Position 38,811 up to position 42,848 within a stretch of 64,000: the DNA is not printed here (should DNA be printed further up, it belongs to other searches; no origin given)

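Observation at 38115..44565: Four-gene coupled operon (wHTH protein, 1245-aa P-loop NTPase, unknown protein, NurA-like nuclease): candidate undescribed DNA-surveillance or defence module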

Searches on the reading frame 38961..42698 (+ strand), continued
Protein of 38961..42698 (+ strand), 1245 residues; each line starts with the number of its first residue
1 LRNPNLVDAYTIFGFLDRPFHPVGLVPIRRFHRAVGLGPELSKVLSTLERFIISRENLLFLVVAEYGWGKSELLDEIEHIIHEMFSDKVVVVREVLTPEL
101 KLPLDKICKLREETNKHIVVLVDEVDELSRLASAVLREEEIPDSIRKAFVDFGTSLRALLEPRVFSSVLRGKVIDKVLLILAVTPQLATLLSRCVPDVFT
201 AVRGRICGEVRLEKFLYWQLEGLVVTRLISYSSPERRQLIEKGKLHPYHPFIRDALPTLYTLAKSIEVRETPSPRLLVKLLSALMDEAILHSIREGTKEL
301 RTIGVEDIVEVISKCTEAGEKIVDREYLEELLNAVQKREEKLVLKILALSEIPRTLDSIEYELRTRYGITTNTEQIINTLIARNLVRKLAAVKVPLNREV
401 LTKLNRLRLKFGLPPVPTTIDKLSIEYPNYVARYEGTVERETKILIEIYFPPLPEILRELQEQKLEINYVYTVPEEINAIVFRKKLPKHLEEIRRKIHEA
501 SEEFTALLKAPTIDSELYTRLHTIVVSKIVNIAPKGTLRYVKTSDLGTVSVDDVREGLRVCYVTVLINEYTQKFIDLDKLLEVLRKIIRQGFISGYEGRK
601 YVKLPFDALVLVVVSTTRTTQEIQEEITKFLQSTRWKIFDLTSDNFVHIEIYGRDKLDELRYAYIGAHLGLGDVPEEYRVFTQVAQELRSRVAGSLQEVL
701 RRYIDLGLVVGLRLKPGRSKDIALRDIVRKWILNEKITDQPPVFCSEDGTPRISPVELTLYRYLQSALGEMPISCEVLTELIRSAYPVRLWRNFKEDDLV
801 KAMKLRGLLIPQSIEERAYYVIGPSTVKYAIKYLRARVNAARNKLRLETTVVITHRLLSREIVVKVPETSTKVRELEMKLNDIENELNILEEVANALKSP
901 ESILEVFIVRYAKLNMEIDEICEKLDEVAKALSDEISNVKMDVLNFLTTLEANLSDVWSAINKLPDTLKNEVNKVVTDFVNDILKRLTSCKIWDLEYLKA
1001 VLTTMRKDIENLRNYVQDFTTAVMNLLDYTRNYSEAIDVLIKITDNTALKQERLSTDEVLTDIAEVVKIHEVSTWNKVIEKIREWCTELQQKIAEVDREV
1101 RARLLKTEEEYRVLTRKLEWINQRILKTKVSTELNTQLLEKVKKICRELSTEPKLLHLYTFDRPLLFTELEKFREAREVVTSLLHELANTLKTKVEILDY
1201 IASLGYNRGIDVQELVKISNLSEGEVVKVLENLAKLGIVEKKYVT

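Call 25: find_related_loci(query=A1, collection=genome_contigs, flank=6000)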
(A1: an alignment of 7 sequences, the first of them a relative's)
Query A1 (1245 aa) in genome_contigs; peptide patterns used: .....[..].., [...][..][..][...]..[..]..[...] (x = any residue, [..] = any of these).
391 stretches matched a pattern; 34 encode a relative of the query (tblastn E <= 1e-3); 33 distinct loci.
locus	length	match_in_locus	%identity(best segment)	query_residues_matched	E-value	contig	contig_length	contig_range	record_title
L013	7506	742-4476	96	1-1245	0e+0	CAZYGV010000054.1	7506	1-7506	MAG TPA_asm: uncultured Thermoproteales archaeon isolate binchicken_co409_106 genome assembly, contig: NODE_1613_length_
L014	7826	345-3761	28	10-1245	9e-102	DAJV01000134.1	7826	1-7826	MAG TPA_asm: Vulcanisaeta sp. UBA163 UBA163_contig_10975, whole genome shotgun sequence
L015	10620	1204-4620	27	10-1245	1e-98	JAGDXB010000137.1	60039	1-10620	MAG: Vulcanisaeta sp. isolate KMA_Bin30 NODE_123_length_60039_cov_5.385103, whole genome shotgun sequence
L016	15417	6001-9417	28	10-1245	8e-96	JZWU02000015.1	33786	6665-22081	MAG: Vulcanisaeta sp. AZ3 NODE_46_length_33786_cov_6.358231, whole genome shotgun sequence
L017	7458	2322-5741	27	10-1245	3e-90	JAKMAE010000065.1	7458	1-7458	MAG: Vulcanisaeta sp. isolate CP.2020.15m.Bin.6 NODE_330_length_7458, whole genome shotgun sequence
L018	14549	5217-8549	26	9-1245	4e-89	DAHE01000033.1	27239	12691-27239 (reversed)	MAG TPA_asm: Thermocladium sp. UBA166 UBA166_contig_5185, whole genome shotgun sequence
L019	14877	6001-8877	28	6-1026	5e-78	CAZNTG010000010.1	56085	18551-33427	MAG TPA_asm: uncultured Thermoproteaceae archaeon isolate binchicken_co219_71 genome assembly, contig: k141_1157023, who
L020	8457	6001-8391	30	13-849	1e-69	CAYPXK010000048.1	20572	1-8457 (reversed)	MAG TPA_asm: uncultured Thermoproteaceae archaeon isolate binchicken_co219_93 genome assembly, contig: k141_624542, whol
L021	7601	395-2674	28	6-810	3e-66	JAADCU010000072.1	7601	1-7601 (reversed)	MAG: Thermoproteota archaeon isolate L_MaxBin.038 contig-127_12656, whole genome shotgun sequence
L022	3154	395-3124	27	6-938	7e-67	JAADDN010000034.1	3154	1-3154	MAG: Thermoproteota archaeon isolate L_MaxBin.140 contig-127_42712, whole genome shotgun sequence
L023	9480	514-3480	29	12-1245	8e-64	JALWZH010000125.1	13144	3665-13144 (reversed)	MAG: Thermoproteales archaeon isolate T2_metabat1_scaf2bin.089 T2_NODE_5369_length_13144_cov_4.464009, whole genome shot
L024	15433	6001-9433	29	10-1245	8e-88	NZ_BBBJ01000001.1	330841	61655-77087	Vulcanisaeta distributa JCM 11217, whole genome shotgun sequence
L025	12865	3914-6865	28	13-1028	6e-59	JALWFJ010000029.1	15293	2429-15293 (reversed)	MAG: Thermoproteales archaeon isolate T11_metabat2_scaf2bin.046 T11_NODE_1519_length_15293_cov_15.868060, whole genome s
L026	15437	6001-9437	25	10-1245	2e-53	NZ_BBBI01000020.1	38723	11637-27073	Vulcanisaeta distributa JCM 11216, whole genome shotgun sequence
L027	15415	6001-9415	33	10-1245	1e-51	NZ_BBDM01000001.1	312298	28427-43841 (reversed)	Vulcanisaeta sp. JCM 14467, whole genome shotgun sequence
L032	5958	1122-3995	39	5-1245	3e-42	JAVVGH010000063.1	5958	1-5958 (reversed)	MAG: Pyrobaculum sp. isolate PSS.bin.21 NODE_2345_length_5958_cov_109.163476, whole genome shotgun sequence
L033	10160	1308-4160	38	14-1245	4e-42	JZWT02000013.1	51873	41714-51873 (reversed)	MAG: Thermoproteus sp. AZ2 NODE_31_length_51873_cov_7.570405, whole genome shotgun sequence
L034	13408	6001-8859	38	11-1245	4e-42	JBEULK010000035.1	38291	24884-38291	MAG: Pyrobaculum sp. isolate KC_015 contig36, whole genome shotgun sequence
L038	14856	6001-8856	38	12-1245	5e-40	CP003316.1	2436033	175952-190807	Pyrobaculum oguniense TE7, complete genome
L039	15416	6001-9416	36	10-1245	1e-48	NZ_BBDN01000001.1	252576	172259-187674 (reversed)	Vulcanisaeta sp. JCM 16159, whole genome shotgun sequence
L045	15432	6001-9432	26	9-1245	3e-99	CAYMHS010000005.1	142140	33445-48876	MAG TPA_asm: uncultured Thermoproteaceae archaeon isolate SRP141552_co1_85 genome assembly, contig: NODE_30_length_14214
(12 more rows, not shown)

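Call 37: search_protein_representatives(alignment_id=A2)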
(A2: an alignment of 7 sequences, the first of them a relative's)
Query: 7 sequences, 1107 profile positions. Proteins with E-value up to 0.001 (for the whole library): 42; up to 1e-10: 33; up to 1e-30: 27. The best 42 are listed.
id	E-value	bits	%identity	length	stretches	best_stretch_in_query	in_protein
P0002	0.0e+00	1425.8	-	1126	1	1-1107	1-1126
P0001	0.0e+00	1306.8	-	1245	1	2-1107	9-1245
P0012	0.0e+00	1102.2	-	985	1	11-1107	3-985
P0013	0.0e+00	1050.9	-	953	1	5-1107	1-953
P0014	3.8e-293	992.1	-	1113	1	3-1106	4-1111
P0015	6.3e-277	938.4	-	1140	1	3-1107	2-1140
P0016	3.5e-247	839.9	-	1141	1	3-1106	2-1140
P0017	2.9e-246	836.8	-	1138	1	1-1106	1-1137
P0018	6.4e-240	815.8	-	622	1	5-693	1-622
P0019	3.7e-223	760.3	-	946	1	6-1106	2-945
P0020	5.7e-212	723.3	-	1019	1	8-1107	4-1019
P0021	9.0e-212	722.6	-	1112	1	1-1106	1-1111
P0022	5.4e-210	716.7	-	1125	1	2-1105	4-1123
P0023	2.0e-207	708.2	-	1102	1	3-1106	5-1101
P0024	2.6e-207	707.8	-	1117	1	2-1105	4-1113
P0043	1.4e-10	56.4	-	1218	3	5-137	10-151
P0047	2.5e-09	52.2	-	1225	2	6-250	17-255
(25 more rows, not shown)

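Call 41: find_encoding_contigs(protein=P0043, flank=8000, max_places=3)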
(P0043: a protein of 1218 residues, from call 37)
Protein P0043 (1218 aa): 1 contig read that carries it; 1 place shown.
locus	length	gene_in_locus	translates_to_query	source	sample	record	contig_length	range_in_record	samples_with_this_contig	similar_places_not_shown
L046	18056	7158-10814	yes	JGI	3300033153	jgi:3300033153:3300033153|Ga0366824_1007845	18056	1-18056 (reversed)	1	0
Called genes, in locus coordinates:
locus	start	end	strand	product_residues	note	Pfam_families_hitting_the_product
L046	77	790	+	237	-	-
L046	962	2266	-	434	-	PF12895:ANAPC3 (faint), PF14559:TPR_19 (faint)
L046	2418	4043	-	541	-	PF01351:RNase_HII, PF04326:SLFN_AlbA_2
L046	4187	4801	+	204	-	-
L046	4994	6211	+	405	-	PF01844:HNH (faint), PF13395:HNH_4 (weak), PF14279:HNH_5 (weak)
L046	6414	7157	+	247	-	-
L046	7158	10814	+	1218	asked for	PF13173:AAA_14 (faint)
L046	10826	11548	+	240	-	-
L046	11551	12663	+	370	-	PF09376:NurA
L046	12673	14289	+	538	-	PF01935:DUF87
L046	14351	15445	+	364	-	PF01702:TGT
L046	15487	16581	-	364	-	-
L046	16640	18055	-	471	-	?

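Call 42: find_encoding_contigs(protein=P0047, flank=8000, max_places=3)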
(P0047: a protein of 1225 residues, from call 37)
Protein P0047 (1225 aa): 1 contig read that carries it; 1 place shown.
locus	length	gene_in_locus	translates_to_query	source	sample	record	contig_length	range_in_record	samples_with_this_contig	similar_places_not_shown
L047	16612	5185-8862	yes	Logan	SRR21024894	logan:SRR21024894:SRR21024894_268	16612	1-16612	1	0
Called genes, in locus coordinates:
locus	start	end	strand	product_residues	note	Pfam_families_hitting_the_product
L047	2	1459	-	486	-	?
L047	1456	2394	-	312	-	PF09376:NurA (weak)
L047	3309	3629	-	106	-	-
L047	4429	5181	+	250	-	-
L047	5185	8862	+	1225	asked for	-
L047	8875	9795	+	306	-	-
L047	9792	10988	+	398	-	PF09376:NurA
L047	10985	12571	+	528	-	PF01935:DUF87, PF05872:HerA_C (faint)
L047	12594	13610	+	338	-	PF01702:TGT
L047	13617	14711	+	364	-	-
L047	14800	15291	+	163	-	PF06177:QueT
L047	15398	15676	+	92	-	PF06508:QueC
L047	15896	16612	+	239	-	?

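Call 47: search_protein_families(library=pfam, proteins=[L046:6414-7157:+, L046:10826-11548:+, L046:12673-14289:+, L046:14351-15445:+, L047:4429-5181:+, L047:8875-9795:+, L047:10985-12571:+, L047:12594-13610:+, L047:13617-14711:+, L046:15487-16581:-], max_evalue=0.01)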
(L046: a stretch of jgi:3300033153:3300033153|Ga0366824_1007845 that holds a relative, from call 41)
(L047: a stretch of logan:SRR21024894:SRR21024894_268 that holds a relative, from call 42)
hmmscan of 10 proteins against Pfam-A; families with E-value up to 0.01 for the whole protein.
L046:6414-7157:+ (247 aa): 0 families

L046:10826-11548:+ (240 aa): 0 families

L046:12673-14289:+ (538 aa): 2 families
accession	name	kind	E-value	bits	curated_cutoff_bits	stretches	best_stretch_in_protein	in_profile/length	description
PF01935.23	DUF87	-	2.4e-35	123.1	23.2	1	145-391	1-219/220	Helicase HerA, central domain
PF05872.18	HerA_C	-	0.00027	20.2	22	1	388-505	240-361/502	Helicase HerA-like C-terminal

L046:14351-15445:+ (364 aa): 1 family
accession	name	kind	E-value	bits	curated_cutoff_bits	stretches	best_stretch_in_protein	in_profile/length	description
PF01702.25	TGT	-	7.5e-21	75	26.3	1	9-346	4-352/357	Queuine tRNA-ribosyltransferase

L047:4429-5181:+ (250 aa): 1 family
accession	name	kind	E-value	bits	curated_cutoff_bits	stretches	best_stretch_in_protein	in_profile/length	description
PF25051.1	WHD_MCM8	-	0.00045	20.6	26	1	103-161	18-76/80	MCM8 winged helix domain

L047:8875-9795:+ (306 aa): 0 families

L047:10985-12571:+ (528 aa): 4 families
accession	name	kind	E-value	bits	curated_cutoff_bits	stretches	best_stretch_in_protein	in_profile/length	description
PF01935.23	DUF87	-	2.6e-41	142.6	23.2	1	140-383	1-220/220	Helicase HerA, central domain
PF05872.18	HerA_C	-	1.5e-05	24.3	22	1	431-494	292-361/502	Helicase HerA-like C-terminal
PF00004.35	AAA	-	0.0048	17.8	21.2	0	351-458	16-129/131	ATPase family associated with various cellular activities (AAA)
PF09378.16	HAS-barrel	-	0.0074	16.8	25.2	0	24-105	18-89/90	HAS barrel domain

L047:12594-13610:+ (338 aa): 1 family
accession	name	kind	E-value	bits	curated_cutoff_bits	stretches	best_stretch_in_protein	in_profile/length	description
PF01702.25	TGT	-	2.2e-10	40.6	26.3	1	56-301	109-343/357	Queuine tRNA-ribosyltransferase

L047:13617-14711:+ (364 aa): 2 families
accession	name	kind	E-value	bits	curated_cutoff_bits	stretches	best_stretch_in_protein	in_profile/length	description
PF04005.17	Hus1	-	3.2e-05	23.6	27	1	1-97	1-102/288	Hus1-like protein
PF00705.23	PCNA_N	-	4.9e-05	23.5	20.3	1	12-88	11-87/127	Proliferating cell nuclear antigen, N-terminal domain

L046:15487-16581:- (364 aa): 0 families
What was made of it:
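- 38156..38974 (+): Gene 1, 272 aa, no family; predicted accessory DNA-binding or adaptor subunit. The L047 homologue has a weak WHD_MCM8 hit (call 47).
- On Canonical HerA–NurA–Mre11–Rad50 operon: Present only in the distant branch (calls 41, 42, 47).
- In the distant branch a true HerA coexists with the gene 2 homologue (calls 41, 42, 47).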

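Call 51: find_related_loci(query=A5, collection=metagenome_contigs, flank=8000)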
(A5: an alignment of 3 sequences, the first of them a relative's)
Query A5 (1218 aa) in metagenome_contigs; peptide patterns used: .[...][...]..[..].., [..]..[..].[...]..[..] (x = any residue, [..] = any of these).
291 stretches matched a pattern; 2 encode a relative of the query (tblastn E <= 1e-3); 2 distinct loci.
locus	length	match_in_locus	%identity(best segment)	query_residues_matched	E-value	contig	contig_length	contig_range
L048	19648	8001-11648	32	6-1218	2e-54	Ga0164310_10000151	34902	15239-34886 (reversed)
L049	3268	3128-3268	87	1-47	7e-22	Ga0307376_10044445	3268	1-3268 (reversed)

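Call 52: find_related_loci(query=A5, collection=viral_contigs, flank=8000)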
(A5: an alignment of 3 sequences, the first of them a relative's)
Query A5 (1218 aa) in viral_contigs; peptide patterns used: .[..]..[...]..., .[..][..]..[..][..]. (x = any residue, [..] = any of these).
570 stretches matched a pattern, but none encodes a relative of the query by tblastn (E <= 1e-3).

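Call 53: find_related_loci(query=A1, collection=viral_contigs, flank=8000)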
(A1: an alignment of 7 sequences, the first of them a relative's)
Query A1 (1245 aa) in viral_contigs; peptide patterns used: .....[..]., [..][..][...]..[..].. (x = any residue, [..] = any of these).
330 stretches matched a pattern, but none encodes a relative of the query by tblastn (E <= 1e-3).
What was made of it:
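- No copies on viral contigs (calls 52, 53).
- Tried and rejected: Nothing (calls 52, 53).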
